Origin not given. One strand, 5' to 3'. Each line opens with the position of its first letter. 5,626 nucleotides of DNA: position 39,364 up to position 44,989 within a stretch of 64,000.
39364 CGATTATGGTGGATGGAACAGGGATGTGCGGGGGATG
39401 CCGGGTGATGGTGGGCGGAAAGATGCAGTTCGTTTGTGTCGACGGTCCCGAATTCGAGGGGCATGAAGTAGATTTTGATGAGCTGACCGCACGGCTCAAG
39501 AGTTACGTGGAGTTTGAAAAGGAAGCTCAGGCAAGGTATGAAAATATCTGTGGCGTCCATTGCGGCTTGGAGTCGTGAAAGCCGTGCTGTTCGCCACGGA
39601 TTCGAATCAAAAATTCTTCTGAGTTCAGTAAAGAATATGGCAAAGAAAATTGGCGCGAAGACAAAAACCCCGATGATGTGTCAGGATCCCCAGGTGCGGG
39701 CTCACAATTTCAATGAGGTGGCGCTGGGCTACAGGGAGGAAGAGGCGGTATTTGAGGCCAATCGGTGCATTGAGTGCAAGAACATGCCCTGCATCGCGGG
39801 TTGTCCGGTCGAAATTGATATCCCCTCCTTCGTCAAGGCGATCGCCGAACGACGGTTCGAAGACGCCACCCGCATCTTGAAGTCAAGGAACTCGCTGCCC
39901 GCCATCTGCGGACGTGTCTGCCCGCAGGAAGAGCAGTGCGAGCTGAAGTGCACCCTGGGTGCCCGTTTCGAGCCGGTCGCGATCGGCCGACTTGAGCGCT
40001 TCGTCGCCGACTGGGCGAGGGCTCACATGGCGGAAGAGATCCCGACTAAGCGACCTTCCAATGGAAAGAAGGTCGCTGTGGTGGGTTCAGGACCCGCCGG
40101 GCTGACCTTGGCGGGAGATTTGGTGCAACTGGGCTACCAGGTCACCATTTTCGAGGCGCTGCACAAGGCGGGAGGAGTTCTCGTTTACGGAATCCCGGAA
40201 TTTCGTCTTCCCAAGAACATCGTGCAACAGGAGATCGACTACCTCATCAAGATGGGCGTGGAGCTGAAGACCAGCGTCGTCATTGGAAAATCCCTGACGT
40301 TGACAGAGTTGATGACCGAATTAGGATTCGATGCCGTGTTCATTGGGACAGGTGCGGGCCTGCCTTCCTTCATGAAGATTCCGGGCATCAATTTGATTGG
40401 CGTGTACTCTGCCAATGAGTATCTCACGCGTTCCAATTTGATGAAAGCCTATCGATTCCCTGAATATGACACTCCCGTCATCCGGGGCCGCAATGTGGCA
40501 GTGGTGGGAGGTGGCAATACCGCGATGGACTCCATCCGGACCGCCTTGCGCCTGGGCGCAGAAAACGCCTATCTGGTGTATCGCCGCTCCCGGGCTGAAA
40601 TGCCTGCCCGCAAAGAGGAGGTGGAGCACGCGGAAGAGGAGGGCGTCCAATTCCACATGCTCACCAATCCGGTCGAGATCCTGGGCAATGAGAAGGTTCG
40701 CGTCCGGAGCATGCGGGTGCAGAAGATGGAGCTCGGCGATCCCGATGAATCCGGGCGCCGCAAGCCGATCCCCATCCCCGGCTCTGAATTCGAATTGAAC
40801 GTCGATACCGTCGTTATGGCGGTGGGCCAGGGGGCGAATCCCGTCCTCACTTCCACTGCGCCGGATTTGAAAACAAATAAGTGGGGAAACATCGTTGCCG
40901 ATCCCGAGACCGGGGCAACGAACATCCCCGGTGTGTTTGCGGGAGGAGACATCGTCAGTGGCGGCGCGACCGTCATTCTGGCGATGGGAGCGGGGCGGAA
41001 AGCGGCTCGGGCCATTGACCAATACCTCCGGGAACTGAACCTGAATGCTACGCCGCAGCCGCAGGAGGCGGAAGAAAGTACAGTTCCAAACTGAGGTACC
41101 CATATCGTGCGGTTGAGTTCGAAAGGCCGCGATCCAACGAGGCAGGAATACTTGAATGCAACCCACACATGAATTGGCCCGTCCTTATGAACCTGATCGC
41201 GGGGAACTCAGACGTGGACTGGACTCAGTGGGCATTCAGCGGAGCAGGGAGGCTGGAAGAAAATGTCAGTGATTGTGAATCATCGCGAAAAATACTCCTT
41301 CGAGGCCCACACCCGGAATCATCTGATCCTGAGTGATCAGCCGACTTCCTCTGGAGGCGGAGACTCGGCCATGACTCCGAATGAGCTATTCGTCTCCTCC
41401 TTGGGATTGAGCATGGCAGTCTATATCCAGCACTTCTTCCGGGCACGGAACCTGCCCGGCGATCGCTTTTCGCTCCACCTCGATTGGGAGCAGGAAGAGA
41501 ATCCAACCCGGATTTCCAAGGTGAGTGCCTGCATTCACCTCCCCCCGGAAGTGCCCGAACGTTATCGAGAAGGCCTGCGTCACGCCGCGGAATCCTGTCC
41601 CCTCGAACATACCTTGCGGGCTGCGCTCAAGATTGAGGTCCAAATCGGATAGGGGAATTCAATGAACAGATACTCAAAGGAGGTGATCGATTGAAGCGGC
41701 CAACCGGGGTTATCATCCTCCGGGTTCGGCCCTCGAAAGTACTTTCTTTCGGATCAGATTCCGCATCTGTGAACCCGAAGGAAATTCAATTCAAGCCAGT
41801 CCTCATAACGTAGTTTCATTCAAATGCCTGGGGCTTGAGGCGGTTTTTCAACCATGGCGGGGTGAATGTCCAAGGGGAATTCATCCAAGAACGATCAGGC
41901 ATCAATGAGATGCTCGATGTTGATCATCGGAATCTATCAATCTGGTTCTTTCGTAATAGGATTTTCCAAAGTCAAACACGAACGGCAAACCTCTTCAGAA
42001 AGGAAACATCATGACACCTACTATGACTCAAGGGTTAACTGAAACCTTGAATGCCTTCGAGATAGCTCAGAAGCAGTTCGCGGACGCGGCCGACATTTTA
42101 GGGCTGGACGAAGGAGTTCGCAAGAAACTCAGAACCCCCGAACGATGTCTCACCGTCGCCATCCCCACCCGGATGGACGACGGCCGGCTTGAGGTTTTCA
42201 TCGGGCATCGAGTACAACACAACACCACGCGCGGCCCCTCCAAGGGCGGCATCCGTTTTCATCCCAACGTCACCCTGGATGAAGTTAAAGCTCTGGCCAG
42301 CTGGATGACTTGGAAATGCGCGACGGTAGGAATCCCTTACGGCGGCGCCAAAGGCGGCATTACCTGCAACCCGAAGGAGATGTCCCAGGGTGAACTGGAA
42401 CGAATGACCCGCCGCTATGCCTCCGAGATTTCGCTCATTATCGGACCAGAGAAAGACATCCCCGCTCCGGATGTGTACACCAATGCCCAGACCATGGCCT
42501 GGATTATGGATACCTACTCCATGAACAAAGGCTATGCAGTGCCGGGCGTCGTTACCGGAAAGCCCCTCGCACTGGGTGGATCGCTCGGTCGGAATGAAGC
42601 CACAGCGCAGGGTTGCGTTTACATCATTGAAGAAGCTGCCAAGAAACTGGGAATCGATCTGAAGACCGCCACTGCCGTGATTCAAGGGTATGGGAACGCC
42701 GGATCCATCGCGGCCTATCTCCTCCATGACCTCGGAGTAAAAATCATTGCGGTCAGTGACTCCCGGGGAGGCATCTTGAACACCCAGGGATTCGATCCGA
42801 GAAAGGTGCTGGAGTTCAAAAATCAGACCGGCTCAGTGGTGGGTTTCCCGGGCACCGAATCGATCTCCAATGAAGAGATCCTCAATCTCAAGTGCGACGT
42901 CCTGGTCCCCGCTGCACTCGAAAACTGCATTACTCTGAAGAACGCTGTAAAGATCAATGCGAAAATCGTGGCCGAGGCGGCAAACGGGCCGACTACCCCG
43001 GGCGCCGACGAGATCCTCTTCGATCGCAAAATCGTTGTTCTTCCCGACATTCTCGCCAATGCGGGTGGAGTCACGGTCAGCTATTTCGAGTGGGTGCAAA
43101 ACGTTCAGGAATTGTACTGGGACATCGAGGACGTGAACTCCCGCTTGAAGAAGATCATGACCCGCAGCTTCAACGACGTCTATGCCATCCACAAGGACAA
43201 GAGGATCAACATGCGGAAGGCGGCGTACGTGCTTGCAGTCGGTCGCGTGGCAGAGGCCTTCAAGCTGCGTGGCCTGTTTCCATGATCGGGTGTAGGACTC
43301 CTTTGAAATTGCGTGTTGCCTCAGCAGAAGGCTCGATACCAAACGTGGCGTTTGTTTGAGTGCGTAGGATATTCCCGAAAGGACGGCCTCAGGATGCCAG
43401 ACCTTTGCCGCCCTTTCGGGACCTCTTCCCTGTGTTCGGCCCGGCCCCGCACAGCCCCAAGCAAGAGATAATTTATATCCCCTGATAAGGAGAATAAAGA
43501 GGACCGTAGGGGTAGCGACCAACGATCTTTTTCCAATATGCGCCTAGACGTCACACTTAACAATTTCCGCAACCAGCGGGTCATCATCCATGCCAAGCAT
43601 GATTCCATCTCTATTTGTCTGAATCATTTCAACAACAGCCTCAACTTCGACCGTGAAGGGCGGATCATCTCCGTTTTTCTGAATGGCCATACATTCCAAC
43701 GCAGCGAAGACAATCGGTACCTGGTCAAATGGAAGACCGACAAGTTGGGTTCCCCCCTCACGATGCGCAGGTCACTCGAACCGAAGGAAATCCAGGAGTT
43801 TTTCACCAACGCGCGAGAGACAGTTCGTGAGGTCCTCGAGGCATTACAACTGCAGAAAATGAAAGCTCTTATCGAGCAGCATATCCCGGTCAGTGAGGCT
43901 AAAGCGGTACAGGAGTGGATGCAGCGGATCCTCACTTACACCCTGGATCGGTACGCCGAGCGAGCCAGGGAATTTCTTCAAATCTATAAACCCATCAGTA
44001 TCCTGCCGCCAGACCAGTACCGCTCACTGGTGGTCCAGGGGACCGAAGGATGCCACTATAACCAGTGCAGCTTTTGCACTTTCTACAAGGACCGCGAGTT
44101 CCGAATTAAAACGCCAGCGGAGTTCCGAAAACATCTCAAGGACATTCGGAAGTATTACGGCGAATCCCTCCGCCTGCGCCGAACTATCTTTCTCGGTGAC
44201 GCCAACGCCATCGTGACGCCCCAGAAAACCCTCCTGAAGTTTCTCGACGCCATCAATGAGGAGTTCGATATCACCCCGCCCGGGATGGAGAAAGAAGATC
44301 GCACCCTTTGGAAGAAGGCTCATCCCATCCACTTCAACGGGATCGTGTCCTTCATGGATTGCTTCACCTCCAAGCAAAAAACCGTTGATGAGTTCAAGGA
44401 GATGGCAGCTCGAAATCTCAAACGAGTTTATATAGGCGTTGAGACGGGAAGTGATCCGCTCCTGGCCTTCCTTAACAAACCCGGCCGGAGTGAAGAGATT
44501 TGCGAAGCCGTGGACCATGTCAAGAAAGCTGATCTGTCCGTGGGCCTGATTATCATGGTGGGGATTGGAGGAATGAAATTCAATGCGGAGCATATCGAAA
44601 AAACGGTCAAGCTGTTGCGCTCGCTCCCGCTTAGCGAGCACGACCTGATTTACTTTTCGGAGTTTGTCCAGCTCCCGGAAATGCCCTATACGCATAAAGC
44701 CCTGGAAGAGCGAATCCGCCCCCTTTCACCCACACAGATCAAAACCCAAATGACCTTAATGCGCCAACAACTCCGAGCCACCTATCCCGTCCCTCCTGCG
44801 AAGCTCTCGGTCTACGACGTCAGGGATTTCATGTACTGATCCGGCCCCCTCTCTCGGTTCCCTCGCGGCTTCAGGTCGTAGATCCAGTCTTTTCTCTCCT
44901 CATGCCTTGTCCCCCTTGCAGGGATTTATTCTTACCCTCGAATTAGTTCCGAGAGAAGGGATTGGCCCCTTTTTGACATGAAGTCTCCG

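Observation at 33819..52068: Recurrent regulatory architecture: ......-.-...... palindrome followed 110-190 bp later by a sigma54-like TGGCA-N7-TGC element, upstream of three operons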

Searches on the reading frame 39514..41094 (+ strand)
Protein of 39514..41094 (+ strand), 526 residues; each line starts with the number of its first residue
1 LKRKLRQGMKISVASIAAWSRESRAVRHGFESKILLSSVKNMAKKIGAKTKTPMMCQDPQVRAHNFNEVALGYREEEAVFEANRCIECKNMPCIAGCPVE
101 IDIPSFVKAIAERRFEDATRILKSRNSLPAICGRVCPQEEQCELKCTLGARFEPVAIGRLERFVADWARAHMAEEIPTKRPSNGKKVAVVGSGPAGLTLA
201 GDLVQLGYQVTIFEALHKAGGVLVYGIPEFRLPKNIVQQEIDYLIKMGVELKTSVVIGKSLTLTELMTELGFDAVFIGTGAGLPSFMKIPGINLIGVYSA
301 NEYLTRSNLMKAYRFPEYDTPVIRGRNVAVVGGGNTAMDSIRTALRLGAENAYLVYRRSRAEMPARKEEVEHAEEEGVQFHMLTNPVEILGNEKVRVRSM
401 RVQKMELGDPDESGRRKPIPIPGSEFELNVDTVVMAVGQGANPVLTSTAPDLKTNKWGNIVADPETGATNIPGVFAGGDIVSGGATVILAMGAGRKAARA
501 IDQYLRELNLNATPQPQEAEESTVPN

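Call 8: search_protein_families(library=pfam, proteins=[window:39514-41094:+])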
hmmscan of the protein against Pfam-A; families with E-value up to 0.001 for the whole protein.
window:39514-41094:+ (526 aa): 8 families
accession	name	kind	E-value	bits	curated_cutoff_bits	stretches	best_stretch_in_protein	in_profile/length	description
PF14691.11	Fer4_20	-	4.2e-43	146.2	25.8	1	62-171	1-111/113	Dihydroprymidine dehydrogenase domain II, 4Fe-4S cluster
PF07992.20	Pyr_redox_2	-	1.7e-37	129.8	26.1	1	185-493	1-290/291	Pyridine nucleotide-disulphide oxidoreductase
PF00070.33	Pyr_redox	-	6.9e-13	49.4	22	2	327-403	1-80/82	Pyridine nucleotide-disulphide oxidoreductase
PF13738.12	Pyr_redox_3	-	5.7e-09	36.1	30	1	322-478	161-305/305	Pyridine nucleotide-disulphide oxidoreductase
PF13450.12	NAD_binding_8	-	8.9e-06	26.3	21.9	1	189-221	1-33/68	NAD(P)-binding Rossmann-like domain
PF01262.27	AlaDh_PNT_C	-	9.5e-06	25.6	23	0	323-361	26-64/214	Alanine dehydrogenase/PNT, C-terminal domain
PF13241.12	NAD_binding_7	-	0.00032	21.7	22.1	0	323-373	5-51/104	Putative NAD(P)-binding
PF01494.25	FAD_binding_3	-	0.00053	19.8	22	1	186-217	3-34/349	FAD binding domain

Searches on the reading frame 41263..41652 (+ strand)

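Call 8: search_protein_families(library=pfam, proteins=[window:41263-41652:+])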
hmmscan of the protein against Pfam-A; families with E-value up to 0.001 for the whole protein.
window:41263-41652:+ (129 aa): 1 family
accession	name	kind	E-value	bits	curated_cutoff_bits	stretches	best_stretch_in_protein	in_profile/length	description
PF02566.24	OsmC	-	7.1e-12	46.1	27.5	1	32-126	1-99/100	OsmC-like protein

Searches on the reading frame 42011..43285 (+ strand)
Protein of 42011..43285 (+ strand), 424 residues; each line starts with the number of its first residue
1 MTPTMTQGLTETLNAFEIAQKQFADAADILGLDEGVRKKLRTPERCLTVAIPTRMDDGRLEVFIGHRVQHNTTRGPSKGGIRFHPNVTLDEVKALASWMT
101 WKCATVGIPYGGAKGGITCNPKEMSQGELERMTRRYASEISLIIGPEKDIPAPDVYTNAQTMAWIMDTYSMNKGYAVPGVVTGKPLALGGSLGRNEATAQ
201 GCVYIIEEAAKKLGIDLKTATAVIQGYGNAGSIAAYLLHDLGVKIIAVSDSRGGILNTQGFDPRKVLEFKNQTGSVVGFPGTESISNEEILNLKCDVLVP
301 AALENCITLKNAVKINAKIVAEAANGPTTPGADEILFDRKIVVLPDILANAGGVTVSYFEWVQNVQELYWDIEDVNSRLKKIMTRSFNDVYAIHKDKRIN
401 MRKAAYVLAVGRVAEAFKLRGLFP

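Call 8: search_protein_families(library=pfam, proteins=[window:42011-43285:+])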
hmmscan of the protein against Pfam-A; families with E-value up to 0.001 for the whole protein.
window:42011-43285:+ (424 aa): 2 families
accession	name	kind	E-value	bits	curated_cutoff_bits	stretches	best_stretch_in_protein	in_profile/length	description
PF00208.27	ELFV_dehydrog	-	8.7e-83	278.1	23.4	1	189-421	1-241/241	Glutamate/Leucine/Phenylalanine/Valine dehydrogenase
PF02812.23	ELFV_dehydrog_N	-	5e-59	198.1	25.3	1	43-170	1-128/129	Glu/Leu/Phe/Val dehydrogenase, dimerisation domain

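Call 13: find_encoding_contigs(protein=window:42011-43285:+, flank=10000, max_places=10)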
Protein window:42011-43285:+ (424 aa): 5 contigs read that carry it; 2 places shown.
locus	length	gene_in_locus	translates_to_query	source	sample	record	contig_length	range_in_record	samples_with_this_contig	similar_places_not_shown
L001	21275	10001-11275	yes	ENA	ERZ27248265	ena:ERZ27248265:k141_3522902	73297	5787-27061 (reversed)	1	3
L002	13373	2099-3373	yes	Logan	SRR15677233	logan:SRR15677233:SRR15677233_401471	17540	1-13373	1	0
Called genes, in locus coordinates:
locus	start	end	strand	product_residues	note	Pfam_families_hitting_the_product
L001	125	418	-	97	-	-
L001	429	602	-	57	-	-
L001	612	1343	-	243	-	PF00702:Hydrolase, PF13419:HAD_2, PF13242:Hydrolase_like (weak)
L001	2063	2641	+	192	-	PF13302:Acetyltransf_3, PF13420:Acetyltransf_4 (weak), PF13673:Acetyltransf_10 (weak), PF00583:Acetyltransf_1, PF13508:Acetyltransf_7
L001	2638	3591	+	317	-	PF01558:POR, PF00037:Fer4 (faint), PF12797:Fer4_2 (faint), PF12837:Fer4_6 (faint), PF12838:Fer4_7 (weak), PF13187:Fer4_9 (faint), PF13237:Fer4_10 (weak), PF14697:Fer4_21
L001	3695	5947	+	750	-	PF01855:POR_N, PF17147:PFOR_II, PF02775:TPP_enzyme_C (faint)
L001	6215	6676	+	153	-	PF02566:OsmC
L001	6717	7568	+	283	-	PF10418:DHODB_Fe-S_bind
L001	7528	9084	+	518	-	PF14691:Fer4_20, PF13738:Pyr_redox_3 (faint), PF01262:AlaDh_PNT_C (faint), PF07992:Pyr_redox_2, PF13450:NAD_binding_8 (weak), PF00070:Pyr_redox (weak)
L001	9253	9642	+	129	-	PF02566:OsmC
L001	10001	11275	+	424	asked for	PF02812:ELFV_dehydrog_N, PF00208:ELFV_dehydrog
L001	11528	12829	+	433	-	PF04055:Radical_SAM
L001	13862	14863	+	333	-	PF03264:Cytochrom_NNT (faint), PF22113:Mtrc-MtrF_II-IV_dom (faint), PF22678:Cytochrom_c_NrfB-like (faint), PF14522:Cytochrome_C7 (faint), PF13435:Cytochrome_C554 (faint), PF09699:Paired_CXXCH_1 (weak), PF14537:Cytochrom_c3_2 (weak), PF09699:Paired_CXXCH_1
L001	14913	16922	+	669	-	-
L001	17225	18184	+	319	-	PF14522:Cytochrome_C7 (faint)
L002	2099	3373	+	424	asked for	PF02812:ELFV_dehydrog_N, PF00208:ELFV_dehydrog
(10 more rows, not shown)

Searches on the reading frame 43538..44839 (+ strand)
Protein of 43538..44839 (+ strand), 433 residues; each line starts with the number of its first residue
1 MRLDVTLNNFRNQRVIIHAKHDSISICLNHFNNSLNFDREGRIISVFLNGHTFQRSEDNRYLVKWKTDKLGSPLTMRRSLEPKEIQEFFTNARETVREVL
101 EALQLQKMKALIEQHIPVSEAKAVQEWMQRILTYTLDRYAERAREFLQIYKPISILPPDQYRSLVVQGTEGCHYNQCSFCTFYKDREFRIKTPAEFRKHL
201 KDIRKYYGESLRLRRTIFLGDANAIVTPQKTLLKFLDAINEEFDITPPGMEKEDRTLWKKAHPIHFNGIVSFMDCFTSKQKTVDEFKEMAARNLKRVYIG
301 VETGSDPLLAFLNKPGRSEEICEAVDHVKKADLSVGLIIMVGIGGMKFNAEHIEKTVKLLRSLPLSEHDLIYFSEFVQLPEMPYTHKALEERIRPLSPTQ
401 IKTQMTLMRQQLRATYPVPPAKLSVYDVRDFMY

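Call 9: search_protein_families(library=pfam, proteins=[window:43538-44839:+])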
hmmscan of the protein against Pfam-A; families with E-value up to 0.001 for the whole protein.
window:43538-44839:+ (433 aa): 1 family
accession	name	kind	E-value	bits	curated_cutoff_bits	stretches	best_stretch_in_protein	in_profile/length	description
PF04055.27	Radical_SAM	-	5.8e-14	53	29.5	1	169-360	4-166/166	Radical SAM superfamily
